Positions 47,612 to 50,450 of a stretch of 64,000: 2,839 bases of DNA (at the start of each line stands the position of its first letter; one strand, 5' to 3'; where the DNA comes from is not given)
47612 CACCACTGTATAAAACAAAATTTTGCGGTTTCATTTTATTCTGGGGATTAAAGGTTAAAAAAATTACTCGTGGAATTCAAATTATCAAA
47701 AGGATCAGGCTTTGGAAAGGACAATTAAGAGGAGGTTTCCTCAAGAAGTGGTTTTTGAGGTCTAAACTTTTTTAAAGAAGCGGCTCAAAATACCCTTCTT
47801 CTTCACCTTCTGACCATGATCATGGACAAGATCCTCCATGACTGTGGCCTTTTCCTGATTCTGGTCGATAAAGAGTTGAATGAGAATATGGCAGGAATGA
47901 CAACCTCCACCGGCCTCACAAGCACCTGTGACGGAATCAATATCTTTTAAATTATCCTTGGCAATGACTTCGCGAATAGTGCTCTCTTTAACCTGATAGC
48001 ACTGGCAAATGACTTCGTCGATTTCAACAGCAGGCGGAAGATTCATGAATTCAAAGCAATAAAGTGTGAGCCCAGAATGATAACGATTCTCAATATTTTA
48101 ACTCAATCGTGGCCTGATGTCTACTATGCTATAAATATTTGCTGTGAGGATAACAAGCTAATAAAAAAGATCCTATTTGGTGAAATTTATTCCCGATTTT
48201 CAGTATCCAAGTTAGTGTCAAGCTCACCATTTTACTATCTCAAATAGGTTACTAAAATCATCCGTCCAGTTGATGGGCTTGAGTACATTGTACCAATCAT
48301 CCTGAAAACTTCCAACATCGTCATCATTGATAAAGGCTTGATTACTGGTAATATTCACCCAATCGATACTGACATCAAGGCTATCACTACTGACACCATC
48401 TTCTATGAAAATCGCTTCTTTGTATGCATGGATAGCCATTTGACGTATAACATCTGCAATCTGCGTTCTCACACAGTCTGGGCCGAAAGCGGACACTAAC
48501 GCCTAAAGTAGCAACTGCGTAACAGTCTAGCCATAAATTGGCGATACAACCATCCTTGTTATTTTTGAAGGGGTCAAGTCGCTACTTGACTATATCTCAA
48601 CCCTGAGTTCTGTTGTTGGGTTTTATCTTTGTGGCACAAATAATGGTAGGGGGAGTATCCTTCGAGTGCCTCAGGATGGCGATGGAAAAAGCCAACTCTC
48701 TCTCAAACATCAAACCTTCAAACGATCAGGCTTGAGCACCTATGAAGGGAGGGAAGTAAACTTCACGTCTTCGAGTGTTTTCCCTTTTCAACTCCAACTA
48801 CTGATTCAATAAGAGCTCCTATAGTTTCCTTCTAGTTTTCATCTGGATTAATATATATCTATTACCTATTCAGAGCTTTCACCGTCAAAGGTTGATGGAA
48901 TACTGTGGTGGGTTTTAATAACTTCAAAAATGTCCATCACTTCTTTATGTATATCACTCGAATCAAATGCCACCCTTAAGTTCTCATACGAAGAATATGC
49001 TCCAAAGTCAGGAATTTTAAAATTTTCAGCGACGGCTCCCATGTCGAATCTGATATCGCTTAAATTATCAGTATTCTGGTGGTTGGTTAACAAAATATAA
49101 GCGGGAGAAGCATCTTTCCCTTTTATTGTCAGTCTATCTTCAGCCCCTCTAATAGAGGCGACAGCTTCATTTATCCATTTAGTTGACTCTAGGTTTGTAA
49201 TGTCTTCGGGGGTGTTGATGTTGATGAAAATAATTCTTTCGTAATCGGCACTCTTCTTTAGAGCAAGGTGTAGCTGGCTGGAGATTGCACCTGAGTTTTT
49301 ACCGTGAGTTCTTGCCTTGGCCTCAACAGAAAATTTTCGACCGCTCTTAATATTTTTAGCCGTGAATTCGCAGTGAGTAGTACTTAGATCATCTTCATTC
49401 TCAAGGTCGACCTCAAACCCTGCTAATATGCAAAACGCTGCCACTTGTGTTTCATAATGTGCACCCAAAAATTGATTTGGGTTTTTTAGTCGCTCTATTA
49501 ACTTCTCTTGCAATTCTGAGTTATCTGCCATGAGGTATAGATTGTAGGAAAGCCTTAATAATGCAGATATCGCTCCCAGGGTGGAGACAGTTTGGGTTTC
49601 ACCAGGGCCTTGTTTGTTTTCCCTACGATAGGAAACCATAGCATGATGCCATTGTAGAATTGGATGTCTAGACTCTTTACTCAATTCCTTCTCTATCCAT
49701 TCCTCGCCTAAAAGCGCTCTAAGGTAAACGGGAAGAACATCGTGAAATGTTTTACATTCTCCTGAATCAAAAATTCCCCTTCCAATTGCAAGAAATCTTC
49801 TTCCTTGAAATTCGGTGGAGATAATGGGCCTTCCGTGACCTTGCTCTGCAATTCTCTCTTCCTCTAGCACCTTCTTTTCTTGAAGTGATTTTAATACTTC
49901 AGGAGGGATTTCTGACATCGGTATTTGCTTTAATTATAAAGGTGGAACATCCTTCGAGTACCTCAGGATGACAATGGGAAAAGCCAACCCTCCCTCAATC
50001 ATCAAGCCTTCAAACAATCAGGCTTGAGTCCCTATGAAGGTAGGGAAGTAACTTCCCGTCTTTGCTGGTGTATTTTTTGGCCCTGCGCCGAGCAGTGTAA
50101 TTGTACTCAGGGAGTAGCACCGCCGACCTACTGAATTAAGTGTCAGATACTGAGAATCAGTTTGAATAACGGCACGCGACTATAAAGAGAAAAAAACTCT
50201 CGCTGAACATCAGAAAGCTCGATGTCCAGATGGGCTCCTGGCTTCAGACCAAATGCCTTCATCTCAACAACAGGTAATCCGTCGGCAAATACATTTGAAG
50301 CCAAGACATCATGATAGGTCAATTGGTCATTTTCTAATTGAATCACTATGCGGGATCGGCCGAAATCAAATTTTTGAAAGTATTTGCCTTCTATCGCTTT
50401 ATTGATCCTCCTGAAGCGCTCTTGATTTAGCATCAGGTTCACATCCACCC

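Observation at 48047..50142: Repeat-bracketed accessory pocket: PD-(D/E)xK-like 350-aa protein plus acidic 90-aa ORF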

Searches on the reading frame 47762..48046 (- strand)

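Call 9: search_protein_families(library=pfam, proteins=[window:47762-48046:-], max_evalue=1)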
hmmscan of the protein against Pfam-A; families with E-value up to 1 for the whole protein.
window:47762-48046:- (94 aa): 4 families
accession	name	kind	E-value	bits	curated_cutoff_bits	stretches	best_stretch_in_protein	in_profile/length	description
PF04324.20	Fer2_BFD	-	3.8e-11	43.6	26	1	12-57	1-45/50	BFD-like [2Fe-2S] binding domain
PF14420.11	Clr5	-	0.14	12.8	22.3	0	54-90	11-47/54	Clr5 domain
PF00111.32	Fer2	-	0.15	12.4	21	1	40-57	32-48/77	2Fe-2S iron-sulfur cluster binding domain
PF18996.5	DUF5726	-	0.16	12.8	25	1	50-76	51-75/90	Family of unknown function (DUF5726)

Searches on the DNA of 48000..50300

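Call 7: search_rna_families(source=window, start=48000, end=50300, threshold=evalue, max_evalue=10, show_alignments=2)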
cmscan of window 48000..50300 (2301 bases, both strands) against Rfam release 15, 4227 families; matches with E-value up to 10: 2.
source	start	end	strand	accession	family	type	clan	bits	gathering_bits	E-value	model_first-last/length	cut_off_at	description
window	49748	49901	-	RF02111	IS009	Gene;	-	17.6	117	0.27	1-199/199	no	IS009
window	49782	49904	+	RF01956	NEAT1_2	Gene; lncRNA;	-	14.6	60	5.6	1-116/116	no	Nuclear enriched abundant transcript 1 conserved region 2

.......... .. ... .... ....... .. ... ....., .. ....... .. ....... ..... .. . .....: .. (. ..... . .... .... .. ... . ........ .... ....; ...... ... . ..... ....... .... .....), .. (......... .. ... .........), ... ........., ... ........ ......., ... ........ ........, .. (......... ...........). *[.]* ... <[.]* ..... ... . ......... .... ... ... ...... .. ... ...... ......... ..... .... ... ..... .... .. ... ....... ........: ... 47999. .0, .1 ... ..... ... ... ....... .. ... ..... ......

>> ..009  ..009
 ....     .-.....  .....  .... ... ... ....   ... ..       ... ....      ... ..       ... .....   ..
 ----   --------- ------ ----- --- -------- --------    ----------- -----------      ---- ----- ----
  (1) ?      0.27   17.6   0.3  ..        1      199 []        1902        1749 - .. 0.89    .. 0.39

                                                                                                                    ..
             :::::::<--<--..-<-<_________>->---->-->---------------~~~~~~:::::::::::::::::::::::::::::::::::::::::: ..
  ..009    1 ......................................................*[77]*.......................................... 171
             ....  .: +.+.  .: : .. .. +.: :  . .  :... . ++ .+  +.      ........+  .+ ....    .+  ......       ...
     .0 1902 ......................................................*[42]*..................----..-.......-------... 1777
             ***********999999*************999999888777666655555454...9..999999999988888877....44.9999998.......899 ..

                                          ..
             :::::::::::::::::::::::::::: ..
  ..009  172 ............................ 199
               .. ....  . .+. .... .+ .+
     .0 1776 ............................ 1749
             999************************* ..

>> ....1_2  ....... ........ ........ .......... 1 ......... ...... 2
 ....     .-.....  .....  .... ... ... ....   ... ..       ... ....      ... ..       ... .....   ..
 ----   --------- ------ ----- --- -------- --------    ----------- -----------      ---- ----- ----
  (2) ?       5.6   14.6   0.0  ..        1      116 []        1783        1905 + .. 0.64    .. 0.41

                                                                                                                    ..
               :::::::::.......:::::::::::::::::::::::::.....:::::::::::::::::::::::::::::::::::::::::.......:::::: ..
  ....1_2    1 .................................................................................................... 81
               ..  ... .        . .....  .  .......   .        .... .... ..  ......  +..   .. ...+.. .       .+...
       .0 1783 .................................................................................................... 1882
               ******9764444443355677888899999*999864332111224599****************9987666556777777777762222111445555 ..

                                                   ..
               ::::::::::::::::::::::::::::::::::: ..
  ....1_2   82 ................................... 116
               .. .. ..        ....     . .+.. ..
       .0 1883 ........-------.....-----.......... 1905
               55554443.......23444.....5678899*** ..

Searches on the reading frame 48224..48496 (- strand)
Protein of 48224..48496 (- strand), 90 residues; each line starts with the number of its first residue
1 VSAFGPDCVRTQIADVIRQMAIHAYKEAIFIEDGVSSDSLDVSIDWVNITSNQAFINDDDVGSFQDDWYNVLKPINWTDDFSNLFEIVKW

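Call 9: search_protein_families(library=pfam, proteins=[window:48224-48496:-], max_evalue=1)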
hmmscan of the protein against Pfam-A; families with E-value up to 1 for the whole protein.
window:48224-48496:- (90 aa): 0 families

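Call 10: search_protein_families(library=padloc, proteins=[window:48224-48496:-], max_evalue=1)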
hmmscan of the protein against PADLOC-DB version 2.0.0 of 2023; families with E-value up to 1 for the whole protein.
window:48224-48496:- (90 aa): 0 families

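Call 11: search_protein_families(library=ncbifam, proteins=[window:48224-48496:-], max_evalue=1)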
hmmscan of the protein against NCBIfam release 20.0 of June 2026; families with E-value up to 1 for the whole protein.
window:48224-48496:- (90 aa): 2 families
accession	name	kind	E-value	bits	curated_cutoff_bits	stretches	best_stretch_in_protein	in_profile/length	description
NF011176.0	PRK14581.1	equivalog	0.023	12.8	1091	1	2-53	436-487/673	poly-beta-1,6-N-acetyl-D-glucosamine N-deacetylase PgaB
NF008401.0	PRK11200.1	equivalog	0.12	12.5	84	1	8-66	14-74/87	GrxA family glutaredoxin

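Call 47: find_homologous_proteins(query=window:48224-48496:-, max_evalue=0.01)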
Query window:48224-48496:- (90 aa): 1 proteins with E <= 0.01 among 2 candidates.
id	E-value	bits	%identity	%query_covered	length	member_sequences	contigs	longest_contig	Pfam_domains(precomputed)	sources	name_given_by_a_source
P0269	1.1e-53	197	100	100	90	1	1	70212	-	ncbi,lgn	-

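Call 48: find_encoding_contigs(protein=P0269, flank=3000, max_places=3)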
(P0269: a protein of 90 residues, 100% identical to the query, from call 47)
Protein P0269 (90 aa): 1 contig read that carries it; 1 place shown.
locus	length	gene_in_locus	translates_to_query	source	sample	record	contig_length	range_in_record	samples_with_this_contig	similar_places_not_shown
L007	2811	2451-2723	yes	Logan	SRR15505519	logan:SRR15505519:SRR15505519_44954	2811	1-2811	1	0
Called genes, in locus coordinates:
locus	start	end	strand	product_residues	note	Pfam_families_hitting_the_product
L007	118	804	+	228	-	PF24199:DUF7424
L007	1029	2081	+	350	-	-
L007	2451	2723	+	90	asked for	-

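Call 70: search_protein_families(library=phrogs, proteins=[window:48224-48496:-], max_evalue=1)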
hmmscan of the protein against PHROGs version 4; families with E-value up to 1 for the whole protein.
window:48224-48496:- (90 aa): 0 families
